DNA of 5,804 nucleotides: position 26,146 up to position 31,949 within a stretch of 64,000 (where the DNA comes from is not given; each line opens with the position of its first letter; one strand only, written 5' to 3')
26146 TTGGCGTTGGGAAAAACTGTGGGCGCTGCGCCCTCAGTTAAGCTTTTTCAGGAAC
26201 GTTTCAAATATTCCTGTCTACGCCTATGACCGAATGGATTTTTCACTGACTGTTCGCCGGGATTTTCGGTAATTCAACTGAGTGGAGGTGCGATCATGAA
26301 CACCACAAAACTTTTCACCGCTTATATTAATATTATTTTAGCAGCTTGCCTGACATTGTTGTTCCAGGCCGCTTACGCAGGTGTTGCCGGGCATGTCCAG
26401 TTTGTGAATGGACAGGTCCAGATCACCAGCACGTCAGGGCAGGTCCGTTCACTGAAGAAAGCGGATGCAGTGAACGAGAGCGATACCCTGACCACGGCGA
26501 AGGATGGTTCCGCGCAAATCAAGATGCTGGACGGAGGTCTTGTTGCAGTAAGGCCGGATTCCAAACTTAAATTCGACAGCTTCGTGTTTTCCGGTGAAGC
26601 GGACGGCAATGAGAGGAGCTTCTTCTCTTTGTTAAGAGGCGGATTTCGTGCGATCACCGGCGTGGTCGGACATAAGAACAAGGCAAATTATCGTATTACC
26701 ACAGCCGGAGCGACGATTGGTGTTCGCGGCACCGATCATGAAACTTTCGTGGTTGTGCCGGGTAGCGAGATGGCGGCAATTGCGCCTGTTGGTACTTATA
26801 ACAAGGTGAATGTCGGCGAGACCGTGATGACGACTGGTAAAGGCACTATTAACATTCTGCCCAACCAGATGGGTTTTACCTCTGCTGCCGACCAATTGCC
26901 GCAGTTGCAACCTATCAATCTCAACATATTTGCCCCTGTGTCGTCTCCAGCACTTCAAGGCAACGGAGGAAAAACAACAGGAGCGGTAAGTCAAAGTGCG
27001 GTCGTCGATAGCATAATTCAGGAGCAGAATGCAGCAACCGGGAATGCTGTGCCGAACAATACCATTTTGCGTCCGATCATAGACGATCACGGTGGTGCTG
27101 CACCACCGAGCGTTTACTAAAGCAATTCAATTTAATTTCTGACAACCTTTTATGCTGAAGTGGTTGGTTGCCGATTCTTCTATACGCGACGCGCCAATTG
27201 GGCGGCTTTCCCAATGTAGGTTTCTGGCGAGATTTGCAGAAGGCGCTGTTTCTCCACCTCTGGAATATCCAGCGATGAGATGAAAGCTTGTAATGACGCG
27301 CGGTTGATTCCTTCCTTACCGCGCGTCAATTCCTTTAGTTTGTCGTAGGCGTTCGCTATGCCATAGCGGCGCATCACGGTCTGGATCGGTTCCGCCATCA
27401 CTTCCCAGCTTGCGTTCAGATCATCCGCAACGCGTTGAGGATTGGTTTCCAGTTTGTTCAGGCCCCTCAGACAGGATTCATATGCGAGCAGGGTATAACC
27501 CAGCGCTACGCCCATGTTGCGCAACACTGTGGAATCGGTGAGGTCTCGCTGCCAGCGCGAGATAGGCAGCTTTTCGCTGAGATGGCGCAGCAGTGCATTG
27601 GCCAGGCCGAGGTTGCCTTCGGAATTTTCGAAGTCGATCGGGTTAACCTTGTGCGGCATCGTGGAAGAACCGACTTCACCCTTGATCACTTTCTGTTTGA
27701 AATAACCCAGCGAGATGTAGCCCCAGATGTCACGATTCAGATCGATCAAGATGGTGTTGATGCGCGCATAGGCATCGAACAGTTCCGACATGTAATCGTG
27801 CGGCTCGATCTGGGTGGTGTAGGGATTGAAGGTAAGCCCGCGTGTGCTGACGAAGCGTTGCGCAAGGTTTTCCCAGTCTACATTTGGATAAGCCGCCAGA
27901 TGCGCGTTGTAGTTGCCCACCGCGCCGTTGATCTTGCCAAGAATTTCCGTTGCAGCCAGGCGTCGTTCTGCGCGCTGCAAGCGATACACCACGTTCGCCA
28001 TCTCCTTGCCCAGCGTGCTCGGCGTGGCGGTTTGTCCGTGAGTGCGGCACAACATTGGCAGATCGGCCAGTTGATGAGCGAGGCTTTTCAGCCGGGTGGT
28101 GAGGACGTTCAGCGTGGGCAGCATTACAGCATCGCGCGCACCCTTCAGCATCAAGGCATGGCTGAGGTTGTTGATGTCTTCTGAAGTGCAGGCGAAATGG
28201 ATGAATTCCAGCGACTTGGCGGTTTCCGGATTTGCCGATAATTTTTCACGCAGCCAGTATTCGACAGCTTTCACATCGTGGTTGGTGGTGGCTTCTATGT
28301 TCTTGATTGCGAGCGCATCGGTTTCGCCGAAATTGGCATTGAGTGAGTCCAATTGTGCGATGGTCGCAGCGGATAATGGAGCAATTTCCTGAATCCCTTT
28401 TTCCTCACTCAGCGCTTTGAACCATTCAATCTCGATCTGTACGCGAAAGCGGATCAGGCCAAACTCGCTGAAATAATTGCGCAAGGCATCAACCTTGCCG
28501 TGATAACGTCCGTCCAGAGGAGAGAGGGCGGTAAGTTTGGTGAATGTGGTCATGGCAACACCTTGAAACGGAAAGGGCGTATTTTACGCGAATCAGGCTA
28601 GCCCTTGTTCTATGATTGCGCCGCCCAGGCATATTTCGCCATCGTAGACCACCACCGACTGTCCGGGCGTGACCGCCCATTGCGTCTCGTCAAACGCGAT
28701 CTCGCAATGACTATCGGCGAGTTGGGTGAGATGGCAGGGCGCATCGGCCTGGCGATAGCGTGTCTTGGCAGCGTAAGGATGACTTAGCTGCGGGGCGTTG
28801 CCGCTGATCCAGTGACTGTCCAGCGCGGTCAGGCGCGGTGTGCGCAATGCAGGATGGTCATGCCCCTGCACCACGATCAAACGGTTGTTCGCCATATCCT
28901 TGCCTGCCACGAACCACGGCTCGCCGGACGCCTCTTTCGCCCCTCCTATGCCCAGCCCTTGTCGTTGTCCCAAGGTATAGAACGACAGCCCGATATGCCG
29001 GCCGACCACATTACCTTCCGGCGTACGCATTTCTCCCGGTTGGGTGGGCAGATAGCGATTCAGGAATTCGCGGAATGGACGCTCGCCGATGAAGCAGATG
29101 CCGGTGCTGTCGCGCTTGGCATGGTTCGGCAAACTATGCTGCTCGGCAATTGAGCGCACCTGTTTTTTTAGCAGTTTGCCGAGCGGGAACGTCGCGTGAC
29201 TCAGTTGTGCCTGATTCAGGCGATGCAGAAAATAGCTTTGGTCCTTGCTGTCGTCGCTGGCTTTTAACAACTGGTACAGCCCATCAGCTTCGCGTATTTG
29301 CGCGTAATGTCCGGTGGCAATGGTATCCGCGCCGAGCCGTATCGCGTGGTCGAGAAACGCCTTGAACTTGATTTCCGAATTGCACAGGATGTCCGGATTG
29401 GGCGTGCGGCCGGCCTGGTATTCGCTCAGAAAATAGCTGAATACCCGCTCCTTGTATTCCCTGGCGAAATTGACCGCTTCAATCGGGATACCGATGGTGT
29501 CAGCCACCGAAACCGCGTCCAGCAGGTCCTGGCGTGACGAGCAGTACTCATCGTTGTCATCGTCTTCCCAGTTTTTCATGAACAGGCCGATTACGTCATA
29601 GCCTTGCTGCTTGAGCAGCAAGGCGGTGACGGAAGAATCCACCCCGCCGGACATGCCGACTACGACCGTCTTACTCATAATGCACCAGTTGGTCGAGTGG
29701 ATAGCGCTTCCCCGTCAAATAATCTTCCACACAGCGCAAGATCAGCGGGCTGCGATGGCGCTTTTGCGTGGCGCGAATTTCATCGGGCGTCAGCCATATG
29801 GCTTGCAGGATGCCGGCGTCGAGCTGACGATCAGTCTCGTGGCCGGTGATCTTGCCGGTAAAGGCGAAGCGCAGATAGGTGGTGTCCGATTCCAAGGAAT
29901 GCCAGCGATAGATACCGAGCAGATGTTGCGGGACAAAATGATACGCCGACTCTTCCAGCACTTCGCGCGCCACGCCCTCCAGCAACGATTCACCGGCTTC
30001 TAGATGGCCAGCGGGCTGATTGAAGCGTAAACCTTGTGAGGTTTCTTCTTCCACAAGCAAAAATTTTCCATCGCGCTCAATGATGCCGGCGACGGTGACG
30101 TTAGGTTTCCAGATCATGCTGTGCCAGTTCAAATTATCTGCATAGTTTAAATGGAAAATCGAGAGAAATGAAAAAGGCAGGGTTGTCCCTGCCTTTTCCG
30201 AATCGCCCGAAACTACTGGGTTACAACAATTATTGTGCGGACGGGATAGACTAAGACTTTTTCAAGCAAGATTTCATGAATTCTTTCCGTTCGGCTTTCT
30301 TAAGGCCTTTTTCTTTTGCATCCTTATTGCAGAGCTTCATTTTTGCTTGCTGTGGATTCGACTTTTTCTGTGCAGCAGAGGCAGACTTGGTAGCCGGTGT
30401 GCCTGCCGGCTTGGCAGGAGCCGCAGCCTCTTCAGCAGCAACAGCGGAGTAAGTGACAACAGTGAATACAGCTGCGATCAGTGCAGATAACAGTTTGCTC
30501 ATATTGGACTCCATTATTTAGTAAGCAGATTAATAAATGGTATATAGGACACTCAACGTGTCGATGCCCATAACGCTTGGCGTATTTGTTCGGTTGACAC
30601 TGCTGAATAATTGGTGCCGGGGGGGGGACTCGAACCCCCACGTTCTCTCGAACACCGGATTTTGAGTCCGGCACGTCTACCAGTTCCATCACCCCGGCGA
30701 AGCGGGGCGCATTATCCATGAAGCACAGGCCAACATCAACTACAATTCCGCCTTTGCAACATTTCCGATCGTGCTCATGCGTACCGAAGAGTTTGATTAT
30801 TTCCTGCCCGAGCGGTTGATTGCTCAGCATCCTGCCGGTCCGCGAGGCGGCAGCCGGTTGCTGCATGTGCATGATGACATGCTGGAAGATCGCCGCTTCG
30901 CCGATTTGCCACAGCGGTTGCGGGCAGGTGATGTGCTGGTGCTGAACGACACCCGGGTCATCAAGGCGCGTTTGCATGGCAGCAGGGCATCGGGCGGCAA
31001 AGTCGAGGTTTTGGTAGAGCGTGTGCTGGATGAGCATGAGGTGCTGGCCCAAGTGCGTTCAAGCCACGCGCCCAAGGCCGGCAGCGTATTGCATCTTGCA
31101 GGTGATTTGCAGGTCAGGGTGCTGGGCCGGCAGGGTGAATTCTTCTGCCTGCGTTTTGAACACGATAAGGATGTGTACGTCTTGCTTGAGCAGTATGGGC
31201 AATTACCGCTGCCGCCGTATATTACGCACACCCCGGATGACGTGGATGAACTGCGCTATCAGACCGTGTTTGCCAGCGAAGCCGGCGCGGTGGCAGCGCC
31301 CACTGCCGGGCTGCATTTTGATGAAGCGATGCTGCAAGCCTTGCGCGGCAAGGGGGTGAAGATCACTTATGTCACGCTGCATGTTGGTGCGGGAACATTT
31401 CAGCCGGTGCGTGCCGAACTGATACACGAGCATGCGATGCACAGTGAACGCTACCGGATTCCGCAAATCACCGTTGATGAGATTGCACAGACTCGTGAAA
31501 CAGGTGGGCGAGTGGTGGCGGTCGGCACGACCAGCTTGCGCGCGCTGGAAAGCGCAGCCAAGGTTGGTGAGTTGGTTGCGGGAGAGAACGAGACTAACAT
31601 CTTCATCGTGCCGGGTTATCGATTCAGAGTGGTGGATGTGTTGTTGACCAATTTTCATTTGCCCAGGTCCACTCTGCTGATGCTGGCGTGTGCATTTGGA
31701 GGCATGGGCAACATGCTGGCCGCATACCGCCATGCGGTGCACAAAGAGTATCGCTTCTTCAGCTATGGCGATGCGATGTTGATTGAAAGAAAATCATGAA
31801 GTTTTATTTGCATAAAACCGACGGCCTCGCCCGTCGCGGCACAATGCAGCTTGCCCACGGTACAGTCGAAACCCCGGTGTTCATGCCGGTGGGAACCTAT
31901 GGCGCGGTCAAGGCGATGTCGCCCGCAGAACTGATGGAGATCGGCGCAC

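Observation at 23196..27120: Orphan three-gene envelope module: beta-helix lipoprotein, Slam/T11SS-like TPR-barrel and secreted FecR-domain protein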

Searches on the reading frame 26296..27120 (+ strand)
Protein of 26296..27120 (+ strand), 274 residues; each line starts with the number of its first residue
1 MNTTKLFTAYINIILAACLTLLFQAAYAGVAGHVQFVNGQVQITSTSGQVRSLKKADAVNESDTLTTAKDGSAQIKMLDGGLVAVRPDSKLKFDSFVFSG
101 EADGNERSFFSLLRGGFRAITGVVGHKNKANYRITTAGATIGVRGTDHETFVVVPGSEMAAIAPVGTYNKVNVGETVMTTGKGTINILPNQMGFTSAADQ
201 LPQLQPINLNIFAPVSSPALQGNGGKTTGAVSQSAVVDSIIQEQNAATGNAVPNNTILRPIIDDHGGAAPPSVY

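Call 3: search_protein_families(library=pfam, proteins=[window:26296-27120:+], max_evalue=1)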
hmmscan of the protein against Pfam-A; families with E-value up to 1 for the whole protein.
window:26296-27120:+ (274 aa): 2 families
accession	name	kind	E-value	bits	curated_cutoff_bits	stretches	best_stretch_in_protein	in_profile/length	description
PF04773.18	FecR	-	1.6e-10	41.7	24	1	63-148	1-78/97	FecR protein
PF24253.1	DUF7454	-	0.15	12.4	27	0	115-136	37-58/59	Domain of unknown function (DUF7454)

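Call 4: search_protein_families(library=ncbifam, proteins=[window:26296-27120:+], max_evalue=1)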
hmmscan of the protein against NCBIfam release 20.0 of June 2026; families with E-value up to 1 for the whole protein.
window:26296-27120:+ (274 aa): 5 families
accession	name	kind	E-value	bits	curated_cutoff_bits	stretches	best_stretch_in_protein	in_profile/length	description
NF047849.1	Lsa33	exception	6.3e-10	38.7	420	1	32-150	30-146/310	surface adhesin Lsa33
NF033682.1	retention_LapA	subfamily_domain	2e-07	31.3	50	1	32-95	4-67/145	retention module-containing protein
NF033165.1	lipo_LipL45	exception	0.00047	19.3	350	1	58-147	66-151/391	lipoprotein LipL45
NF047876.1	Lsa19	exception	0.052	13.3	250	1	32-73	11-49/182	adhesin Lsa19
NF038002.1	bifunc_CbiS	equivalog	0.054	12.9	250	1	150-188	71-109/335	bifunctional adenosylcobinamide hydrolase/alpha-ribazole phosphatase CbiS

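Call 23: find_homologous_proteins(query=window:26296-27120:+)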
Query window:26296-27120:+ (274 aa): 503 proteins with E <= 0.001 among 1797 candidates; the best 120 are listed.
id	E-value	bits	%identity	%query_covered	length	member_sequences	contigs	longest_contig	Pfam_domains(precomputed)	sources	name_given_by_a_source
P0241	2.5e-172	589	100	100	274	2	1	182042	PF04773.19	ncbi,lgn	ncbi:MAG: FecR family protein [Pseudomonadota bacterium]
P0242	6.7e-148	509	86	100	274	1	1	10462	PF04773.19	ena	-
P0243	4.3e-140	484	81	100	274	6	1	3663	PF04773.19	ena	-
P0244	2.8e-136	471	79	100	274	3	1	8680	PF04773.19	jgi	-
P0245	5.5e-135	467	79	100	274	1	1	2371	PF04773.19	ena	-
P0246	8.2e-135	466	78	100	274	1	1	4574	PF04773.19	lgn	-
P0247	5.7e-134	463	77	100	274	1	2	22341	PF04773.19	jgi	jgi:hypothetical protein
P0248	8.3e-134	463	78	100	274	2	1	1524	PF04773.19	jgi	-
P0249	3.0e-132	458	76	100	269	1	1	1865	PF04773.19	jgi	jgi:hypothetical protein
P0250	8.2e-132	456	77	100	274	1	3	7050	PF04773.19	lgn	-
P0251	1.9e-131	455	75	100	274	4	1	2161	PF04773.19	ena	-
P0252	1.0e-130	453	77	100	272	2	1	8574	PF04773.19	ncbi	ncbi:MAG: FecR family protein [Gallionella sp.]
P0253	5.4e-130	450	75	100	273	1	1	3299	PF04773.19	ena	-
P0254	1.7e-129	449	75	100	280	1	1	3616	PF04773.19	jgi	-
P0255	2.2e-129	448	75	100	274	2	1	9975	PF04773.19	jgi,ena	-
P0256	4.6e-128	444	76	100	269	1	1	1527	PF04773.19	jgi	jgi:hypothetical protein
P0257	2.2e-127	442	74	100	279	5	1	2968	PF04773.19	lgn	-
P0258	4.3e-127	441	75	100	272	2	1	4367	PF04773.19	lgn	-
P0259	7.2e-127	440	73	100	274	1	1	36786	PF04773.19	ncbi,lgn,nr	ncbi:MAG: FecR family protein [Gallionella sp.]|nr:FecR family protein [Gallionella sp.]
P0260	1.1e-126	440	74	100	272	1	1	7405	PF04773.19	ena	-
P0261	1.6e-126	439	76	100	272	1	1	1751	PF04773.19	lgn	-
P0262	3.9e-125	435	72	100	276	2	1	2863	PF04773.19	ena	-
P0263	5.8e-125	434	70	100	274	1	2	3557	PF04773.19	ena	-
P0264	1.0e-124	433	73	100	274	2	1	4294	PF04773.19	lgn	-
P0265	1.6e-124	433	73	100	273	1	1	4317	PF04773.19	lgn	-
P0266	3.8e-124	431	73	100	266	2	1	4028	PF04773.19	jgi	-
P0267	3.0e-123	428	72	100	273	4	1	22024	PF04773.19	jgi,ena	-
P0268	2.0e-122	426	71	100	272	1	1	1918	PF04773.19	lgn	-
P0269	3.8e-121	421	71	100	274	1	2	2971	PF04773.19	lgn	-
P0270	5.0e-120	418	71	100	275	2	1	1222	PF04773.19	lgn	-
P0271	2.9e-119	415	69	100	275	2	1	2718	PF04773.19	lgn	-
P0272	5.3e-119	414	71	100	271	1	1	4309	PF04773.19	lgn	-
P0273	6.0e-119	414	69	100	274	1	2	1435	PF04773.19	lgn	-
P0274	3.7e-118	412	69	100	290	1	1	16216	PF04773.19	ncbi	ncbi:MAG: FecR family protein [Gallionella sp.]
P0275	4.8e-118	411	69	100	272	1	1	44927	PF04773.19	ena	-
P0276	6.2e-118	411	69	100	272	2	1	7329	PF04773.19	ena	-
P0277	7.2e-118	411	67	100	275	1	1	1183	PF04773.19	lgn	-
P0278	3.2e-117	409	69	100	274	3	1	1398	PF04773.19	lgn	-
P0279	4.0e-117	408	69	100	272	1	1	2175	PF04773.19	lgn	-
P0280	2.3e-116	406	68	100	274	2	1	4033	PF04773.19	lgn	-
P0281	2.5e-116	406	68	100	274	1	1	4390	PF04773.19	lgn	-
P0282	5.1e-116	405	67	100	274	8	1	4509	PF04773.19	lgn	-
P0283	2.6e-115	402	68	100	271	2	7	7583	PF04773.19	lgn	-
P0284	5.3e-115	401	67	100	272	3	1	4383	PF04773.19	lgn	-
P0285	8.2e-115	401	69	96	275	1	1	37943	PF04773.19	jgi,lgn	jgi:hypothetical protein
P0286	8.8e-115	401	66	100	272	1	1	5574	PF04773.19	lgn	-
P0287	3.7e-114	399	69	100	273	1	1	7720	PF04773.19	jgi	-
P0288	5.5e-114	398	69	100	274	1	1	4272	PF04773.19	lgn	-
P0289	6.4e-114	398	69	100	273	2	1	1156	PF04773.19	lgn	-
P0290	6.8e-114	398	69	95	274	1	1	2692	PF04773.19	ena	-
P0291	4.2e-113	395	67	100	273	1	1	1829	PF04773.19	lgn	-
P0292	4.5e-113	395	66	100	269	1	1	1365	PF04773.19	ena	-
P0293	8.0e-113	394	66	100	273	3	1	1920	PF04773.19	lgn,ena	-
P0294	1.9e-112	393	68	100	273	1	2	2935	PF04773.19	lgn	-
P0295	4.6e-112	392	66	100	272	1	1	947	PF04773.19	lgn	-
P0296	7.2e-112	391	68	100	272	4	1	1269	PF04773.19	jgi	jgi:hypothetical protein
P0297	7.7e-112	391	64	100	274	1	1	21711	PF04773.19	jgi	jgi:hypothetical protein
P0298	1.2e-111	390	67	100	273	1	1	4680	PF04773.19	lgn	-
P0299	1.2e-111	390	68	99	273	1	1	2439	PF04773.19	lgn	-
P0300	2.1e-111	390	67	99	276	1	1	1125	PF04773.19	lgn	-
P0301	2.2e-111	389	69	95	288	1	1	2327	PF04773.19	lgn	-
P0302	1.3e-110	387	67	100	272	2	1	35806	PF04773.19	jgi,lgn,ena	-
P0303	4.6e-110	385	64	100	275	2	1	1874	PF04773.19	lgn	-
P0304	1.3e-109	384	68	89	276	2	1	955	PF04773.19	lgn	-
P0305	1.7e-109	383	66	100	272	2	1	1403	PF04773.19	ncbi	-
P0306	2.1e-109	383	65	100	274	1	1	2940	PF04773.19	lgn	-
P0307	6.8e-109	381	63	100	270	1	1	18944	PF04773.19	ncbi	-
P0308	9.5e-109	381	64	100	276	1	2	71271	PF04773.19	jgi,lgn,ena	jgi:hypothetical protein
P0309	3.0e-108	379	63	100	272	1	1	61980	PF04773.19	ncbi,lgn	ncbi:MAG TPA: FecR family protein [Gallionella sp.]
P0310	4.5e-108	379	66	97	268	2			PF04773.19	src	-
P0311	4.5e-108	379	63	100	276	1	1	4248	PF04773.19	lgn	-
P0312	6.8e-108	378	64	100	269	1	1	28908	PF04773.19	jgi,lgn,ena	-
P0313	1.2e-107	377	64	100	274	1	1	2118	PF04773.19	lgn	-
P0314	1.3e-107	377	69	95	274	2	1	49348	PF04773.19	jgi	jgi:hypothetical protein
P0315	3.3e-107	376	67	99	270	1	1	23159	PF04773.19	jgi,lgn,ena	-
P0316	8.8e-107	374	67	95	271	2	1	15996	PF04773.19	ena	-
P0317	9.4e-107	374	66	95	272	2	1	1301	PF04773.19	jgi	jgi:RNase P/RNase MRP subunit p29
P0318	1.3e-106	374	66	99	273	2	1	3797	PF04773.19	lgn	-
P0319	5.0e-106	372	65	97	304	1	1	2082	PF04773.19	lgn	-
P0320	1.6e-105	370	64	97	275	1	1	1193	PF04773.19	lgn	-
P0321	1.9e-105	370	66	95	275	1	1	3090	PF04773.19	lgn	-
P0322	3.2e-105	369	66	90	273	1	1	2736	PF04773.19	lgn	-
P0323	3.4e-105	369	65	100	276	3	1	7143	PF04773.19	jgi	jgi:hypothetical protein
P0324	4.3e-105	369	66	97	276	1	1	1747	PF04773.19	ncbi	-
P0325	5.3e-105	369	64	100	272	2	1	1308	PF04773.19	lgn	-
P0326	5.4e-105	369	65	98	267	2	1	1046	PF04773.19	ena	-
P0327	9.8e-105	368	64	97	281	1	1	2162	PF04773.19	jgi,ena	-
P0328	1.8e-104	367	61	100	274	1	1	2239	PF04773.19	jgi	jgi:hypothetical protein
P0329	2.4e-104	366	62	100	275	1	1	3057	PF04773.19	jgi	jgi:hypothetical protein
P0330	3.3e-104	366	62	98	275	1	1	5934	PF04773.19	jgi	jgi:FecR protein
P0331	3.4e-104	366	62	98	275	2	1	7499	PF04773.19,PF05899.19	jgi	jgi:hypothetical protein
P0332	6.5e-104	365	61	99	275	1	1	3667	PF04773.19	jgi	jgi:hypothetical protein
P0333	6.6e-104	365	62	100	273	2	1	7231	PF04773.19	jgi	jgi:hypothetical protein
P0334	7.1e-104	365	63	99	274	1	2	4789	PF04773.19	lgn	-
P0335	8.8e-104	365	62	98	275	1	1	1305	PF04773.19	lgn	-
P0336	9.2e-104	365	61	100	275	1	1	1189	PF04773.19,PF05899.19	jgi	jgi:hypothetical protein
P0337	9.8e-104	364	62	99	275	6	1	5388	PF04773.19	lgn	-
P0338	1.3e-103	364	65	100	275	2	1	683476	PF04773.19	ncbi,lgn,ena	-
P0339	1.3e-103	364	63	98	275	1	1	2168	PF04773.19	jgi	jgi:hypothetical protein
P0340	1.7e-103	364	62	100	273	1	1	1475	PF04773.19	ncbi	-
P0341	1.9e-103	363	66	88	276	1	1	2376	PF04773.19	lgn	-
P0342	2.1e-103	363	61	100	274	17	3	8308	PF04773.19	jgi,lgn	jgi:hypothetical protein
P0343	3.6e-103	363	61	99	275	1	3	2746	PF04773.19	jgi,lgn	jgi:FecR protein.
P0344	3.7e-103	363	62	100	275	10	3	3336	PF04773.19,PF05899.19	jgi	-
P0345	4.0e-103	362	61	99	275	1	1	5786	PF04773.19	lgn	-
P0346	4.6e-103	362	63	95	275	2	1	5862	PF04773.19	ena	-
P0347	7.2e-103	362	63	95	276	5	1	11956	PF04773.19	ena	-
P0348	8.8e-103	361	60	100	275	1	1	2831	PF04773.19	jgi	jgi:hypothetical protein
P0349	1.0e-102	361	61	100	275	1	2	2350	PF04773.19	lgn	-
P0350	1.3e-102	361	61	100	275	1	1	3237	PF04773.19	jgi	jgi:FecR protein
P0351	5.4e-102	359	63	96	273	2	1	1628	PF04773.19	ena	-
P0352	5.6e-102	359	60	100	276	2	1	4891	PF04773.19,PF05899.19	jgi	-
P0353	8.2e-102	358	61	100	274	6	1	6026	PF04773.19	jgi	jgi:hypothetical protein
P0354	8.3e-102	358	61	100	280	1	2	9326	PF04773.19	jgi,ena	-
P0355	1.3e-101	357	62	95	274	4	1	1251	PF04773.19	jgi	jgi:hypothetical protein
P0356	1.5e-101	357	61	96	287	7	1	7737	PF04773.19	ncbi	-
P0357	1.8e-101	357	62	98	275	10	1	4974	PF04773.19,PF05899.19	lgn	-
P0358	2.0e-101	357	61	100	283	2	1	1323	PF04773.19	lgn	-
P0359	2.5e-101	357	60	100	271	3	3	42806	PF04773.19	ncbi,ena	-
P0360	2.6e-101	356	61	100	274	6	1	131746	PF04773.19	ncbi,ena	-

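Call 55: search_solved_structures(query=A3, max_evalue=10, show_alignments=2)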
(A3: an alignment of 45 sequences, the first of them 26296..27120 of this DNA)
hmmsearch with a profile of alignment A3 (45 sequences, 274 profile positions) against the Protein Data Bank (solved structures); distinct sequences matched with E-value up to 10: 4.
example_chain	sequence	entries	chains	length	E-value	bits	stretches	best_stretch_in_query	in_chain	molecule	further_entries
5ix9_A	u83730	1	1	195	8.7e-05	24.9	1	32-100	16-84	Antifreeze protein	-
1uax_A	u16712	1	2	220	0.74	12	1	97-147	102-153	Ribonuclease HII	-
2h6d_A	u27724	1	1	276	1.7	10.8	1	147-191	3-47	5'-AMP-activated protein kinase catalytic subunit alpha-2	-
2yza_A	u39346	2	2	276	1.7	10.8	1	147-191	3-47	5'-AMP-activated protein kinase catalytic subunit alpha-2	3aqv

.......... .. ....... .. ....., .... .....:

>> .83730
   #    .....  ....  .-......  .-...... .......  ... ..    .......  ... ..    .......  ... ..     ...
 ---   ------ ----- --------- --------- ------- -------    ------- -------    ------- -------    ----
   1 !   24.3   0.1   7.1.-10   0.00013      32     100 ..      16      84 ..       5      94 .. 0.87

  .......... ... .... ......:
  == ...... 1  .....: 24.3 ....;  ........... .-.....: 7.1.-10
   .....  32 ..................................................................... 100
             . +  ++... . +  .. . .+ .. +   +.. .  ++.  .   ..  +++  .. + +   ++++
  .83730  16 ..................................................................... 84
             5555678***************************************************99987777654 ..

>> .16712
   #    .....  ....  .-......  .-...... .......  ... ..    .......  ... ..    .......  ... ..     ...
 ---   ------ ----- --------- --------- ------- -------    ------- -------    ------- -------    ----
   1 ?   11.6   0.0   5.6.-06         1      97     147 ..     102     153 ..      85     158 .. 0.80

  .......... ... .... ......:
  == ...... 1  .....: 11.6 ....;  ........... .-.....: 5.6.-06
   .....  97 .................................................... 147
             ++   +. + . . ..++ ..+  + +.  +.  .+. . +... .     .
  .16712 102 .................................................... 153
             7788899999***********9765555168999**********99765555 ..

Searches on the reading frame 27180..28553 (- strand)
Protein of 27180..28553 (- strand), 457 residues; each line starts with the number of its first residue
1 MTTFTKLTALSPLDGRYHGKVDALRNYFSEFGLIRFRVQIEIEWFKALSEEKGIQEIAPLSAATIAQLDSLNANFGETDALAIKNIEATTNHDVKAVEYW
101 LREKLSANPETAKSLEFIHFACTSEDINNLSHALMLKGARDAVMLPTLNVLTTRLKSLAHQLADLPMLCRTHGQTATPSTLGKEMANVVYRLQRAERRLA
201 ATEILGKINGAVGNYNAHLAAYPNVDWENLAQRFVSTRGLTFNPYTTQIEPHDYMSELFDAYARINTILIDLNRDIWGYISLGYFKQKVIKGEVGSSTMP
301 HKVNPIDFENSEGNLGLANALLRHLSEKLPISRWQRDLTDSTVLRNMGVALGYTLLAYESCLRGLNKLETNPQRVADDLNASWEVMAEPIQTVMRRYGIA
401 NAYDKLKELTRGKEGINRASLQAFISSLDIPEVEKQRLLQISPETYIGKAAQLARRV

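Call 3: search_protein_families(library=pfam, proteins=[window:27180-28553:-], max_evalue=1)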
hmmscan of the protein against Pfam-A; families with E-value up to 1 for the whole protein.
window:27180-28553:- (457 aa): 3 families
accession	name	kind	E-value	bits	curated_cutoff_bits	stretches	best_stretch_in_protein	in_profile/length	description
PF00206.25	Lyase_1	-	9.3e-61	206.4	27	1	15-313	1-305/312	Lyase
PF08328.16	ASL_C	-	9.9e-50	167.9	35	1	332-447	1-115/115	Adenylosuccinate lyase C-terminal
PF08227.16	DASH_Hsk3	-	0.93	10.4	24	0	149-171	5-27/45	DASH complex subunit Hsk3 like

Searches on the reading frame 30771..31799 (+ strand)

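Call 80: search_protein_families(library=pfam, proteins=[window:30771-31799:+], max_evalue=0.00001)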
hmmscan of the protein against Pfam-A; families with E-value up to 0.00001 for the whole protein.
window:30771-31799:+ (342 aa): 1 family
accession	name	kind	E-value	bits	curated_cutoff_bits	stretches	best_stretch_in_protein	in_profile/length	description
PF02547.20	Queuosine_synth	-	2.1e-127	425.2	25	1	6-338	2-322/322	Queuosine biosynthesis protein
